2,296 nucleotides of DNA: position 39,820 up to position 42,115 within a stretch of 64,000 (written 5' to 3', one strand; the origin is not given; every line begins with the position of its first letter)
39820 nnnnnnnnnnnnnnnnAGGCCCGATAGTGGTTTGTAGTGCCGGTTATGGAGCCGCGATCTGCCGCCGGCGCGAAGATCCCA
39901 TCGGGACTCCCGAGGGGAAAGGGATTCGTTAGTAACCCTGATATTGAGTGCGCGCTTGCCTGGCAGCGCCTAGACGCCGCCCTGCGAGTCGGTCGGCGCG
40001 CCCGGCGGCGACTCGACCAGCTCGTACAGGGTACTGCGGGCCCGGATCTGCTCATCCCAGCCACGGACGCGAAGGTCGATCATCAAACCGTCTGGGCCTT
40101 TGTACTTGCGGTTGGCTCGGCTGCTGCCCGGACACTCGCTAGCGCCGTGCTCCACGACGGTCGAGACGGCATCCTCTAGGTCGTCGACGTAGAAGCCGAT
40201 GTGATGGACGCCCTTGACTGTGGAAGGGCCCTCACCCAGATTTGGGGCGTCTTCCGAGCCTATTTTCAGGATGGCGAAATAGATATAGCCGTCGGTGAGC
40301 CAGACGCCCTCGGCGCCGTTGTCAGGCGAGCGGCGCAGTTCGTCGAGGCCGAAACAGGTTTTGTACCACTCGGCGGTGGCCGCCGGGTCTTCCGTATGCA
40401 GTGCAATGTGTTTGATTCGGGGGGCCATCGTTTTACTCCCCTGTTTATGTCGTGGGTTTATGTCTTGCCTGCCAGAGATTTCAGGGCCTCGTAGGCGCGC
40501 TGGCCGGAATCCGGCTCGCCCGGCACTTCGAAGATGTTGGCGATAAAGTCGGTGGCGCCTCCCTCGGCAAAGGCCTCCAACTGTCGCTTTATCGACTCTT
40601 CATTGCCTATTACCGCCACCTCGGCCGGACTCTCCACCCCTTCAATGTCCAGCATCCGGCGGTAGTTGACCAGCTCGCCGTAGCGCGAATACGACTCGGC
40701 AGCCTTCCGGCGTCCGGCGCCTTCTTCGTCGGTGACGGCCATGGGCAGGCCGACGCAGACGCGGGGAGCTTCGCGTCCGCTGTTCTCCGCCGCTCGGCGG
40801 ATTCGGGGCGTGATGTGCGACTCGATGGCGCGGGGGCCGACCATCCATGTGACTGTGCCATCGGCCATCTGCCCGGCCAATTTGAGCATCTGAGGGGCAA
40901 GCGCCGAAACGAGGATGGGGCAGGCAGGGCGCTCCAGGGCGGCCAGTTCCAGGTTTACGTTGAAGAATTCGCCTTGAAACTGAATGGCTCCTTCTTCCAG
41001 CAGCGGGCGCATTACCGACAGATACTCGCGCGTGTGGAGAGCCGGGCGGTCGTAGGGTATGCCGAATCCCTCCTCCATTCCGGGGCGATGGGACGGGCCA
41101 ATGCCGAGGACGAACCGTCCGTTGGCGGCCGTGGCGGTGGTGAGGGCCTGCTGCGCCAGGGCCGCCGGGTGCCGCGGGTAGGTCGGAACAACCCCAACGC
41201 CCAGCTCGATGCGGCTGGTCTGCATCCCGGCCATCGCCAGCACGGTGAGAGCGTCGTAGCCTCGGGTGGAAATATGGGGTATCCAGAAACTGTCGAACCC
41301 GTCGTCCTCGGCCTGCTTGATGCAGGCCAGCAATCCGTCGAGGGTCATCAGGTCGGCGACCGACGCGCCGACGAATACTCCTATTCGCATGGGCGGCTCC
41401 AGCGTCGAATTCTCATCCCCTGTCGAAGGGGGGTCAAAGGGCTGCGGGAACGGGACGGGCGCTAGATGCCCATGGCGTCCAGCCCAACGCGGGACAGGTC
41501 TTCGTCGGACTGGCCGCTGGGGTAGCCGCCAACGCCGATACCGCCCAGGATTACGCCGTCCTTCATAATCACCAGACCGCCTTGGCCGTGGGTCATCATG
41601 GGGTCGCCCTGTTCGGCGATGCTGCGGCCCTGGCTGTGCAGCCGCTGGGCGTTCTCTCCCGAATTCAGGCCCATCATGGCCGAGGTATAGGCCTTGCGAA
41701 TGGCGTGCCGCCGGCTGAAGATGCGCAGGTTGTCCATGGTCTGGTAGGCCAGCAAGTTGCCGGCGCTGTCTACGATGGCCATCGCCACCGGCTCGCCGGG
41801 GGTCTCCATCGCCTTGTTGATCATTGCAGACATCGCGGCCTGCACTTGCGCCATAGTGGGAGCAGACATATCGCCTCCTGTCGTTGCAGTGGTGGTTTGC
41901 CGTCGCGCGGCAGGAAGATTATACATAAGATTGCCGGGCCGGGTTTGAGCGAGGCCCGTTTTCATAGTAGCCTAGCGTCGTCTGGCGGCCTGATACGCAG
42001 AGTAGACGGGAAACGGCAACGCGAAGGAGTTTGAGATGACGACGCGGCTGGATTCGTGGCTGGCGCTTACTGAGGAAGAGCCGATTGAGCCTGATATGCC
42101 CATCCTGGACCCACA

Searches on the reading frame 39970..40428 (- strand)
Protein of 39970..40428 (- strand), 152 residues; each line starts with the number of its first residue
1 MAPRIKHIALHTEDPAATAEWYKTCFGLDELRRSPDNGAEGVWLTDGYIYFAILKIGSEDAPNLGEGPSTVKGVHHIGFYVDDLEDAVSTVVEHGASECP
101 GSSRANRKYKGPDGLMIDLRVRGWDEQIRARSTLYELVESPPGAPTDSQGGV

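Call 30: search_protein_families(library=pfam, proteins=[window:39970-40428:-], max_evalue=0.0001)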
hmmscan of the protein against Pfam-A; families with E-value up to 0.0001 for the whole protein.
window:39970-40428:- (152 aa): 3 families
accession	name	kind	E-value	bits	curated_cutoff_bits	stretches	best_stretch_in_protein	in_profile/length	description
PF00903.31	Glyoxalase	-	5.5e-11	43.3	20.6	1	4-116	1-118/121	Glyoxalase/Bleomycin resistance protein/Dioxygenase superfamily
PF13669.12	Glyoxalase_4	-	7.1e-08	33.2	27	1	7-106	2-101/109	Glyoxalase/Bleomycin resistance protein/Dioxygenase superfamily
PF18029.7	Glyoxalase_6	-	4.1e-06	27.8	23.6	1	8-105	2-90/106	Glyoxalase-like domain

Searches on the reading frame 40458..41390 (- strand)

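Call 30: search_protein_families(library=pfam, proteins=[window:40458-41390:-], max_evalue=0.0001)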
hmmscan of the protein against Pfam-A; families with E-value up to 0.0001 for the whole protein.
window:40458-41390:- (310 aa): 1 family
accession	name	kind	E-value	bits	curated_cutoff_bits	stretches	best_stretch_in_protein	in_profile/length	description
PF00296.26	Bac_luciferase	-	4.4e-55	187.7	27.9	1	2-280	2-313/314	Luciferase-like monooxygenase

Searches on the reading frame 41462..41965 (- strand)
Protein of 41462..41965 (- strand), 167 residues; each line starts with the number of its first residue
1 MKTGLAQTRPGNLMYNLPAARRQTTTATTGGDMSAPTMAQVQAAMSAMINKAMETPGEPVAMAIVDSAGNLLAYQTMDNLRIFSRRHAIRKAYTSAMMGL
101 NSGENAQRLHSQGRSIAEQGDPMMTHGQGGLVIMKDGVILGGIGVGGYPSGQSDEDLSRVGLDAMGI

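Call 30: search_protein_families(library=pfam, proteins=[window:41462-41965:-], max_evalue=0.0001)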
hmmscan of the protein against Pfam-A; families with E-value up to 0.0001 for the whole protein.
window:41462-41965:- (167 aa): 1 family
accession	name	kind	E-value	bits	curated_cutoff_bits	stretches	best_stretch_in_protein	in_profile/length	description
PF03928.20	HbpS-like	-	1.7e-22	80.2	25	1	38-162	3-127/128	Haem degrading protein HbpS-like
